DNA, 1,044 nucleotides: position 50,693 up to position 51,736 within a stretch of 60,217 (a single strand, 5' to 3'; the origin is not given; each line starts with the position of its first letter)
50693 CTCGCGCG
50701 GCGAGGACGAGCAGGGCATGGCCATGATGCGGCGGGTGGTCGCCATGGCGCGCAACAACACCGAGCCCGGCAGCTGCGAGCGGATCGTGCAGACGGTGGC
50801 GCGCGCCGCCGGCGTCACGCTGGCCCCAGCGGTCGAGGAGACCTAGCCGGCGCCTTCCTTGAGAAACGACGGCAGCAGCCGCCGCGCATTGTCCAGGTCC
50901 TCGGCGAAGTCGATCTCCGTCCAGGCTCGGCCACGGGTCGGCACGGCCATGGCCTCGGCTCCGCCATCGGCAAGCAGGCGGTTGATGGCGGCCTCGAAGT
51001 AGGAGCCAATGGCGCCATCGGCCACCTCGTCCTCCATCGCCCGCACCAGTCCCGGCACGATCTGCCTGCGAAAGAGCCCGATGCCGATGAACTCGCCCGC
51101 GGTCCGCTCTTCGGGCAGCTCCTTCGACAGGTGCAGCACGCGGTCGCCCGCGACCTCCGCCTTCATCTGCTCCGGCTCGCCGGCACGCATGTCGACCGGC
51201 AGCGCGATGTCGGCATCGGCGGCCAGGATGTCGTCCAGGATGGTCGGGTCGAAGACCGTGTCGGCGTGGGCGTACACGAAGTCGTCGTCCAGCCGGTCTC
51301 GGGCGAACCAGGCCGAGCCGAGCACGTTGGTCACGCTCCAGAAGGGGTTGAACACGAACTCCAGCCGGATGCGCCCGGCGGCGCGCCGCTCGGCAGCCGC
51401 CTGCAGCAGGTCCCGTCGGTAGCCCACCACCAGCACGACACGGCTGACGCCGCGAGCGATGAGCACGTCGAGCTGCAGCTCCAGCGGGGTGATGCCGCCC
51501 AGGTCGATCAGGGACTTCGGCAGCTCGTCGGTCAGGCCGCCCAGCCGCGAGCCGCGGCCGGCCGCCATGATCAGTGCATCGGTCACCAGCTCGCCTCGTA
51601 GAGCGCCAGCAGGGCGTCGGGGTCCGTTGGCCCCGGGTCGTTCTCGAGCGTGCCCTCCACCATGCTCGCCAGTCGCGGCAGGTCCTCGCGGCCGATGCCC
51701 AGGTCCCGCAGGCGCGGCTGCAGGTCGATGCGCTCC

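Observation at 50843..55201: Aldolase - FGGY kinase - Fe-alcohol dehydrogenase - nucleotidyltransferase operon feeding two TagB/F enzymes: a non-canonical route to an activated polyol phosphate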

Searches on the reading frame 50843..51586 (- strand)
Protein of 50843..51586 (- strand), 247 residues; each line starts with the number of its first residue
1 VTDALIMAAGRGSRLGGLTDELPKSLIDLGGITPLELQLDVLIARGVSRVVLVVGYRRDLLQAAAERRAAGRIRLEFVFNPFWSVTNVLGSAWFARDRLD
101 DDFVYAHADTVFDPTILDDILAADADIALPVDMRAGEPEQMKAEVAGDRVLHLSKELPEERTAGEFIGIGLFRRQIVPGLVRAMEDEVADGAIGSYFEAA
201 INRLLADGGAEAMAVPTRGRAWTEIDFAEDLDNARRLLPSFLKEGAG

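Call 3: search_protein_families(library=pfam, proteins=[window:50843-51586:-])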
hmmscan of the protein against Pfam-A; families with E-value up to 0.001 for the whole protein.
window:50843-51586:- (247 aa): 3 families
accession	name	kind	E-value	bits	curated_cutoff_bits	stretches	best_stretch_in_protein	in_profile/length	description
PF12804.13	NTP_transf_3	-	1.9e-12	48.1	27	1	4-139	1-131/160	MobA-like NTP transferase domain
PF00483.29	NTP_transferase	-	5.4e-07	29.9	21.2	1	4-223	2-227/245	Nucleotidyl transferase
PF01128.25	IspD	-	0.00033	20.9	27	1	4-57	3-54/221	2-C-methyl-D-erythritol 4-phosphate cytidylyltransferase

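Call 5: search_protein_families(library=ncbifam, proteins=[window:50843-51586:-], max_evalue=0.00001)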
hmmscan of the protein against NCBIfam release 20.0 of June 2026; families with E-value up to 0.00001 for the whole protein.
window:50843-51586:- (247 aa): 8 families
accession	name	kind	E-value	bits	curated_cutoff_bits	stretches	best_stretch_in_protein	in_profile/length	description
NF041313.1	UDPGP_AglF_Halo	equivalog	8e-14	51.6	400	1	3-129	2-128/234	UTP--glucose-1-phosphate uridylyltransferase AglF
TIGR03992.1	Arch_glmU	subfamily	1e-12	47.7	292.1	1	3-156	2-152/393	bifunctional sugar-1-phosphate nucleotidylyltransferase/acetyltransferase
NF041135.1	IPPtranDIPPsyn_Thcocales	equivalog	5.3e-12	45.4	580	1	3-238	2-217/419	bifunctional L-myo-inositol-1-phosphate cytidylyltransferase/CDP-L-myo-inositol myo-inositolphosphotransferase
NF045761.1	NAMPUrTaseMurU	equivalog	7.3e-09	35.8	250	1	4-66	3-65/226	N-acetylmuramate alpha-1-phosphate uridylyltransferase MurU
NF045697.1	MurNAcPUrMurU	equivalog_domain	5.2e-08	32.6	370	1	5-72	1-69/229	N-acetylmuramate alpha-1-phosphate uridylyltransferase MurU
NF045665.1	NTPtran_DVU1551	equivalog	1.6e-07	30.7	315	1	3-81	2-70/359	DVU_1551 family NTP transferase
NF052502.1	man1P_GTase_Rv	exception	1.8e-06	27.1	440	1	2-80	1-79/352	mannose-1-phosphate guanylyltransferase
TIGR01208.1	rmlA_long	equivalog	2.7e-06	26.5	320.25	1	4-179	2-181/353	glucose-1-phosphate thymidylyltransferase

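Call 11: find_encoding_contigs(protein=window:50846-51586:-, flank=10000, max_places=6)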
Protein window:50846-51586:- (247 aa): no gene with exactly this product is on record in the collection.

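Call 12: find_homologous_proteins(query=window:50846-51586:-)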
Query window:50846-51586:- (247 aa): 250 proteins with E <= 0.001 among 5330 candidates; the best 120 are listed.
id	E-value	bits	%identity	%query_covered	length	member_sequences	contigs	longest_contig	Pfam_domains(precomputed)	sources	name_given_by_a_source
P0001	1.3e-149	515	98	100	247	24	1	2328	PF00483.30,PF12804.14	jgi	jgi:choline kinase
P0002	2.2e-139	481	91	100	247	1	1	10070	PF00483.30,PF12804.14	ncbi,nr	ncbi:MAG TPA: phosphocholine cytidylyltransferase family protein [Candidatus Limnocylindria bacteriu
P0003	7.6e-139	479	91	100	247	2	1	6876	PF00483.30,PF12804.14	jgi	jgi:choline kinase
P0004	6.7e-134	463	88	98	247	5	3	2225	PF00483.30,PF12804.14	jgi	jgi:choline kinase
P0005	1.1e-132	459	88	98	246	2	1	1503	PF00483.30,PF12804.14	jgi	jgi:choline kinase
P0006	2.2e-132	458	87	99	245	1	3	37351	PF00483.30,PF12804.14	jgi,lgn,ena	-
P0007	7.8e-132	456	86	100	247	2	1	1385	PF00483.30,PF12804.14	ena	-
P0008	1.5e-129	449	87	97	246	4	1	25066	PF00483.30,PF12804.14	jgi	jgi:choline kinase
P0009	1.4e-111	390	74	100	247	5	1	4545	PF12804.14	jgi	jgi:choline kinase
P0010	1.9e-111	390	74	98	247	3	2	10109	PF12804.14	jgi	jgi:L-glutamine-phosphate cytidylyltransferase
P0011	1.0e-110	387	87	83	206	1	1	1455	-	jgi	-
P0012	3.8e-107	376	73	97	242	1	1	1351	PF00483.30,PF12804.14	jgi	jgi:choline kinase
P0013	1.6e-106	374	71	97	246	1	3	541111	PF00483.30,PF12804.14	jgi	jgi:choline kinase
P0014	2.0e-106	373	72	97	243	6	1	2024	PF00483.30,PF12804.14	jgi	jgi:choline kinase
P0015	2.2e-104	367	71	96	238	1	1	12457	PF00483.30,PF12804.14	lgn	-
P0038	1.7e-89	318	64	99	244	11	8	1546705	PF00483.30,PF12804.14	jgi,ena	jgi:choline kinase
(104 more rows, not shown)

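Call 13: find_encoding_contigs(protein=P0006, flank=10000, max_places=2)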
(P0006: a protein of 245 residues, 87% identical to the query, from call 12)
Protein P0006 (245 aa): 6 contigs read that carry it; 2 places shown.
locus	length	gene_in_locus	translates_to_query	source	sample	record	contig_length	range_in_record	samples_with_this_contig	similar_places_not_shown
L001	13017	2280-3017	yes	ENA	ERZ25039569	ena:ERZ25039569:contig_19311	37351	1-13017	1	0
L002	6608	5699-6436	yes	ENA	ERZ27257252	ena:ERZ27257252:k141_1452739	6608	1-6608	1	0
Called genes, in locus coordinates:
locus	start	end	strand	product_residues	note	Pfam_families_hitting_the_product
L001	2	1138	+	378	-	?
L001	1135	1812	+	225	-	PF00465:Fe-ADH, PF13685:Fe-ADH_2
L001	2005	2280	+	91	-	PF25137:ADH_Fe_C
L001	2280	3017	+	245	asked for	PF00483:NTP_transferase, PF12804:NTP_transf_3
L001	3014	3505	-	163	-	PF04464:Glyphos_transf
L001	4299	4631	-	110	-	PF04464:Glyphos_transf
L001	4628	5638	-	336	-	PF04464:Glyphos_transf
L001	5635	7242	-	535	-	PF01943:Polysacc_synt, PF13440:Polysacc_synt_3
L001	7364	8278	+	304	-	PF00685:Sulfotransfer_1, PF13469:Sulfotransfer_3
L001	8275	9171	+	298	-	PF00685:Sulfotransfer_1 (weak), PF13469:Sulfotransfer_3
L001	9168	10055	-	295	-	PF00685:Sulfotransfer_1, PF13469:Sulfotransfer_3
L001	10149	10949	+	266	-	PF03808:Glyco_tran_WecG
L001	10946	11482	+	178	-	PF00719:Pyrophosphatase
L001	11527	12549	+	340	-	PF00534:Glycos_transf_1 (weak), PF13692:Glyco_trans_1_4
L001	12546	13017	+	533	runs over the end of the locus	PF04932:Wzy_C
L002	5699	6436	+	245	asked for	PF00483:NTP_transferase, PF12804:NTP_transf_3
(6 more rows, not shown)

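Call 14: find_encoding_contigs(protein=P0013, flank=10000, max_places=2)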
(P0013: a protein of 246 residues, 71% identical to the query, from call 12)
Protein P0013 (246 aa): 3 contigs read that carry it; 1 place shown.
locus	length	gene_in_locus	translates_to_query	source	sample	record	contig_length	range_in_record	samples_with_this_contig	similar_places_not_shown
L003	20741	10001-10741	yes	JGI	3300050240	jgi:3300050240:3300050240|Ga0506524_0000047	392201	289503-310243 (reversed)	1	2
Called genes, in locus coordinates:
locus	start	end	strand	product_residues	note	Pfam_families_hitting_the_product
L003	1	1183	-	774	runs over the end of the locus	-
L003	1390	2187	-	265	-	PF00892:EamA (faint)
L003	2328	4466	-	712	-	-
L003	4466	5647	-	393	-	PF00149:Metallophos, PF12850:Metallophos_2 (faint)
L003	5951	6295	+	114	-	PF13451:zf_Tbcl, PF23477:zf_Tbcl_2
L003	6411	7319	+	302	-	PF01116:F_bP_aldolase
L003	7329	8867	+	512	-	PF00370:FGGY_N, PF02782:FGGY_C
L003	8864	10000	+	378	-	PF00465:Fe-ADH, PF13685:Fe-ADH_2, PF25137:ADH_Fe_C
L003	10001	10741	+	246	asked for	PF00483:NTP_transferase, PF12804:NTP_transf_3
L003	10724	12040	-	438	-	PF04464:Glyphos_transf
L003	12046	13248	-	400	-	PF04464:Glyphos_transf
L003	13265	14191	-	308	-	PF00685:Sulfotransfer_1, PF13469:Sulfotransfer_3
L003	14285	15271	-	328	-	PF00685:Sulfotransfer_1, PF13469:Sulfotransfer_3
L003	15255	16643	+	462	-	PF01128:IspD, PF12804:NTP_transf_3, PF00106:adh_short, PF13561:adh_short_C2, PF08659:KR (weak)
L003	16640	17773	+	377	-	PF04464:Glyphos_transf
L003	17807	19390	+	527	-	PF00171:Aldedh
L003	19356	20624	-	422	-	PF13487:HD_5, PF01966:HD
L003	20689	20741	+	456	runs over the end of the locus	PF00202:Aminotran_3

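Call 15: find_encoding_contigs(protein=P0038, flank=10000, max_places=2)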
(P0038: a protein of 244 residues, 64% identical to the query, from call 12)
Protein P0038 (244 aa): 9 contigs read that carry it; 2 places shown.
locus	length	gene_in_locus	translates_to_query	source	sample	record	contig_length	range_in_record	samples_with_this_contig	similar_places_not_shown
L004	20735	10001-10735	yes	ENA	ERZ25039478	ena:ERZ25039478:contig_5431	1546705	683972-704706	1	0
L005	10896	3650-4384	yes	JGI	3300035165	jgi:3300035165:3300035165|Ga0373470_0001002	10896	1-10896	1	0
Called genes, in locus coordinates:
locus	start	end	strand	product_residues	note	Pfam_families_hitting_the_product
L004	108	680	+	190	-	PF04542:Sigma70_r2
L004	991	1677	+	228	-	-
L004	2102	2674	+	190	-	PF04542:Sigma70_r2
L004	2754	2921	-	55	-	-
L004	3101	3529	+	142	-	PF26549:Tricorn_N (faint)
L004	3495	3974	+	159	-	PF07676:PD40 (faint), PF26549:Tricorn_N (weak)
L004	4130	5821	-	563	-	PF03816:LytR_cpsA_psr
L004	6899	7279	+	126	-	PF01116:F_bP_aldolase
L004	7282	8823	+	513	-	PF00370:FGGY_N, PF02782:FGGY_C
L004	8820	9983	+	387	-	PF00465:Fe-ADH, PF13685:Fe-ADH_2, PF25137:ADH_Fe_C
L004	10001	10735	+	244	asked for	PF00483:NTP_transferase (weak), PF12804:NTP_transf_3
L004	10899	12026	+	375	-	PF04464:Glyphos_transf (weak)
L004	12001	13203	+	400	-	PF04464:Glyphos_transf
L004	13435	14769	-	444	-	PF07690:MFS_1, PF12832:MFS_1_like, PF07690:MFS_1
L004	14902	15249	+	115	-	-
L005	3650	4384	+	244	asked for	PF00483:NTP_transferase (weak), PF12804:NTP_transf_3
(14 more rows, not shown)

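Call 19: search_solved_structures(query=window:50846-51586:-, max_evalue=0.001)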
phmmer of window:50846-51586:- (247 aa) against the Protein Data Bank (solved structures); distinct sequences matched with E-value up to 0.001: 10.
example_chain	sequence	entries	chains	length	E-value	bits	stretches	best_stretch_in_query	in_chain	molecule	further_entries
1jyk_A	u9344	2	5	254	2.8e-08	37.2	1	3-113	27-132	CTP:phosphocholine Cytidylyltransferase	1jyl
6pd1_A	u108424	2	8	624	1.8e-06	31.3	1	3-123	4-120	Nucleotidyl transferase/aminotransferase, class V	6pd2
4jd0_A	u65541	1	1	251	7.8e-06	29.2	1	1-246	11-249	Nucleotidyl transferase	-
7d72_K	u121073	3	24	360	2.1e-05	27.8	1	4-111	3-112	Mannose-1-phosphate guanyltransferase beta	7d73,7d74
6jq8_A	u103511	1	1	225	3e-05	27.3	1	1-65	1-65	Putative 6-deoxy-D-mannoheptose pathway protein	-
5xhw_A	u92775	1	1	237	4e-05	26.8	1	1-63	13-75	Putative 6-deoxy-D-mannoheptose pathway protein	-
7whr_B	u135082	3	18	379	0.00024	24.3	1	4-102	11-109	Nucleotidyl transferase family protein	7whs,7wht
7x8j_A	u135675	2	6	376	0.00057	23.1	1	4-63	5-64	Mannose-1-phosphate guanylyltransferase 1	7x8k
8yre_D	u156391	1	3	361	0.00058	23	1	4-98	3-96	Mannose-1-phosphate guanylyltransferase 1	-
4y7t_A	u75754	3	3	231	0.00068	22.8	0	4-53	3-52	Nucleotidyl transferase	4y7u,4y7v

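Call 27: find_related_loci(query=A1, collection=genome_contigs, flank=10000)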
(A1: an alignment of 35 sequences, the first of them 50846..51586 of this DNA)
Query A1 (247 aa) in genome_contigs; peptide patterns used: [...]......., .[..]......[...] (x = any residue, [..] = any of these).
78 stretches matched a pattern; 19 encode a relative of the query (tblastn E <= 1e-3); 19 distinct loci.
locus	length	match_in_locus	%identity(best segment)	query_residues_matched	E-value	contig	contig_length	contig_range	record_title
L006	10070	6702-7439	91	1-246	1e-135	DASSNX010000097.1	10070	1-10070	MAG TPA_asm: Candidatus Limnocylindria bacterium isolate SMAG_U1237 k141_1664129, whole genome shotgun sequence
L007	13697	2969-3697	88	1-243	2e-131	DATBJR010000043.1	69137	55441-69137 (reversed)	MAG TPA_asm: Candidatus Limnocylindria bacterium isolate SMAG_U3925 k141_2289298, whole genome shotgun sequence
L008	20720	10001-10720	64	3-243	2e-93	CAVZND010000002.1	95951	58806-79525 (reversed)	MAG: uncultured Chloroflexia bacterium isolate MFD02242.bin.2.217 genome assembly, contig: contig_14904, whole genome sh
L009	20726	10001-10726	62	3-245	3e-91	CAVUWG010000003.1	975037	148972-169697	MAG: uncultured Chloroflexia bacterium isolate MFD08497.bin.2.33 genome assembly, contig: contig_21982, whole genome sho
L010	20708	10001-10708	62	3-239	5e-91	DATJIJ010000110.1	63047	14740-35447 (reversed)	MAG TPA_asm: Candidatus Methylomirabilota bacterium isolate SMAG_U15535 k141_11619616, whole genome shotgun sequence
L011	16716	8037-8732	63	3-235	6e-91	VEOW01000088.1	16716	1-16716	MAG: Chloroflexi bacterium isolate MnB_4 Mn-Chloroflexi-1_129475, whole genome shotgun sequence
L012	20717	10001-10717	63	3-242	4e-89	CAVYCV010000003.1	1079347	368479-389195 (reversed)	MAG: uncultured Chloroflexia bacterium isolate MFD04944.bin.1.217 genome assembly, contig: contig_21997, whole genome sh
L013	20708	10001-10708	61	3-239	1e-88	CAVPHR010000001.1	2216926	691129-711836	MAG: uncultured Chloroflexia bacterium isolate MFD10043.bin.2.10 genome assembly, contig: contig_26263, whole genome sho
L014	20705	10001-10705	62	3-238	4e-83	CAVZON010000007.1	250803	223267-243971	MAG: uncultured Chloroflexia bacterium isolate MFD02840.bin.2.205 genome assembly, contig: contig_87434, whole genome sh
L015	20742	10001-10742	64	1-247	4e-78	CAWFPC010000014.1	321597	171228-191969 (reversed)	MAG: uncultured Chloroflexia bacterium isolate MFD05567.bin.2.62 genome assembly, contig: contig_7541, whole genome shot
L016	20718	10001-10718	68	3-242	2e-76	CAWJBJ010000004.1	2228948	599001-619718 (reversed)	MAG: uncultured Chloroflexia bacterium isolate MFD03602.bin.2.14 genome assembly, contig: contig_534, whole genome shotg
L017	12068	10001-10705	36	1-240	6e-43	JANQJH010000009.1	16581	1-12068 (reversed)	MAG: Verrucomicrobiales bacterium isolate PL25a_bin.108 k99_717984, whole genome shotgun sequence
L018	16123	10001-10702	39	3-239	2e-40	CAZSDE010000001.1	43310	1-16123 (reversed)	MAG TPA_asm: uncultured Akkermansia sp. isolate SRP193358_co1_715 genome assembly, contig: NODE_1655_length_43310_cov_4.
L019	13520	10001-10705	39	2-239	2e-40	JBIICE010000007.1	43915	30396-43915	MAG: Verrucomicrobiales bacterium isolate ME2000-07-17pf_3300043436_group1_bin47 Rohwer_bin2763_scaffold_370_c1, whole g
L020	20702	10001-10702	39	3-239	1e-39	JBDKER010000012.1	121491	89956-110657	MAG: Verrucomicrobiota bacterium isolate eastriver_2019_sw_WHONDRS-S19S_0100_A_bin.28 scaffold_0000037, whole genome sho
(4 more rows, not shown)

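Call 31: search_protein_families(library=pfam, proteins=[L020:498-1754:+, L020:1769-3685:+, L020:3757-5352:+, L020:5557-6420:+, L020:6513-7331:+, L020:10729-11460:+, L020:11558-12397:+, L020:12312-14429:+, L020:14437-15486:+, L020:15544-16812:+], max_evalue=0.00001)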
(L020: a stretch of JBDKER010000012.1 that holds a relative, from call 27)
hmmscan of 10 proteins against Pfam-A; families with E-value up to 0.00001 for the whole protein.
L020:498-1754:+ (418 aa): 3 families
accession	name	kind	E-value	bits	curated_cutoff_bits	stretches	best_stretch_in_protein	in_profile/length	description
PF13579.12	Glyco_trans_4_4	-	7.9e-10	39.7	29.7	1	59-201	11-146/158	Glycosyl transferase 4-like domain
PF13439.12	Glyco_transf_4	-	1.8e-09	38.3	28.5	1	59-199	12-150/170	Glycosyltransferase Family 4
PF13692.12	Glyco_trans_1_4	-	6.5e-07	30.1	27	1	244-376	5-140/142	Glycosyl transferases group 1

L020:1769-3685:+ (638 aa): 3 families
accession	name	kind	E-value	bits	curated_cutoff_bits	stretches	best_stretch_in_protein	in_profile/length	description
PF00733.27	Asn_synthase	-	9.5e-71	239.7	21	1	260-631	2-354/354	Asparagine synthase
PF13537.11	GATase_7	-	3.5e-40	137.3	25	1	63-182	1-122/123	Glutamine amidotransferase domain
PF13522.11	GATase_6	-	4.6e-38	130.6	27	1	56-177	9-130/130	Glutamine amidotransferase domain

L020:3757-5352:+ (531 aa): 1 family
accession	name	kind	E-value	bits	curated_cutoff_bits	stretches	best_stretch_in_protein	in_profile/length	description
PF04932.20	Wzy_C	-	6.9e-06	26.4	31.7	1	277-357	3-90/149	O-Antigen ligase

L020:5557-6420:+ (287 aa): 0 families

L020:6513-7331:+ (272 aa): 1 family
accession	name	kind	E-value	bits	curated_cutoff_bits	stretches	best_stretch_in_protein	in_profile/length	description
PF01116.26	F_bP_aldolase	-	1.3e-63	215.5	25.5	1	6-247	15-253/277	Fructose-bisphosphate aldolase class-II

L020:10729-11460:+ (243 aa): 1 family
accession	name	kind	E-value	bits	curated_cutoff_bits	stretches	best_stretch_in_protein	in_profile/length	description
PF01066.26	CDP-OH_P_transf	-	2.7e-07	31.5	22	1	45-133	4-85/152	CDP-alcohol phosphatidyltransferase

L020:11558-12397:+ (279 aa): 2 families
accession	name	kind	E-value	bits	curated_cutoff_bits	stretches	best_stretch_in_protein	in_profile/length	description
PF00383.29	dCMP_cyt_deam_1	-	7.2e-18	64.8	25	1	155-253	7-101/102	Cytidine and deoxycytidylate deaminase zinc-binding region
PF08211.18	dCMP_cyt_deam_2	-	5.3e-06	27.1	25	1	154-224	43-112/130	Cytidine and deoxycytidylate deaminase zinc-binding region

L020:12312-14429:+ (705 aa): 4 families
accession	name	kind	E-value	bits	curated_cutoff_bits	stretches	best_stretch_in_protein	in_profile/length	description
PF01134.28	GIDA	-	4.3e-160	533.5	22.1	1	87-493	1-390/391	Glucose inhibited division protein A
PF13932.14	SAM_GIDA_C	-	3e-21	75.4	27.1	1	634-688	2-56/57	tRNA modifying enzyme MnmG/GidA C-terminal helical bundle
PF12831.13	FAD_oxidored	-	2.6e-06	27.5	27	1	87-116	1-30/416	FAD dependent oxidoreductase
PF21680.2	GIDA_C_1st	-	3e-06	28.3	24.7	1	572-629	37-96/96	tRNA modifying enzyme MnmG/GidA C-terminal helical domain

L020:14437-15486:+ (349 aa): 1 family
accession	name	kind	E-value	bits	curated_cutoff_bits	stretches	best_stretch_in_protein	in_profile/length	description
PF00248.27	Aldo_ket_red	-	3.9e-75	253.1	24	1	17-335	1-291/291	Aldo/keto reductase family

L020:15544-16812:+ (422 aa): 0 families
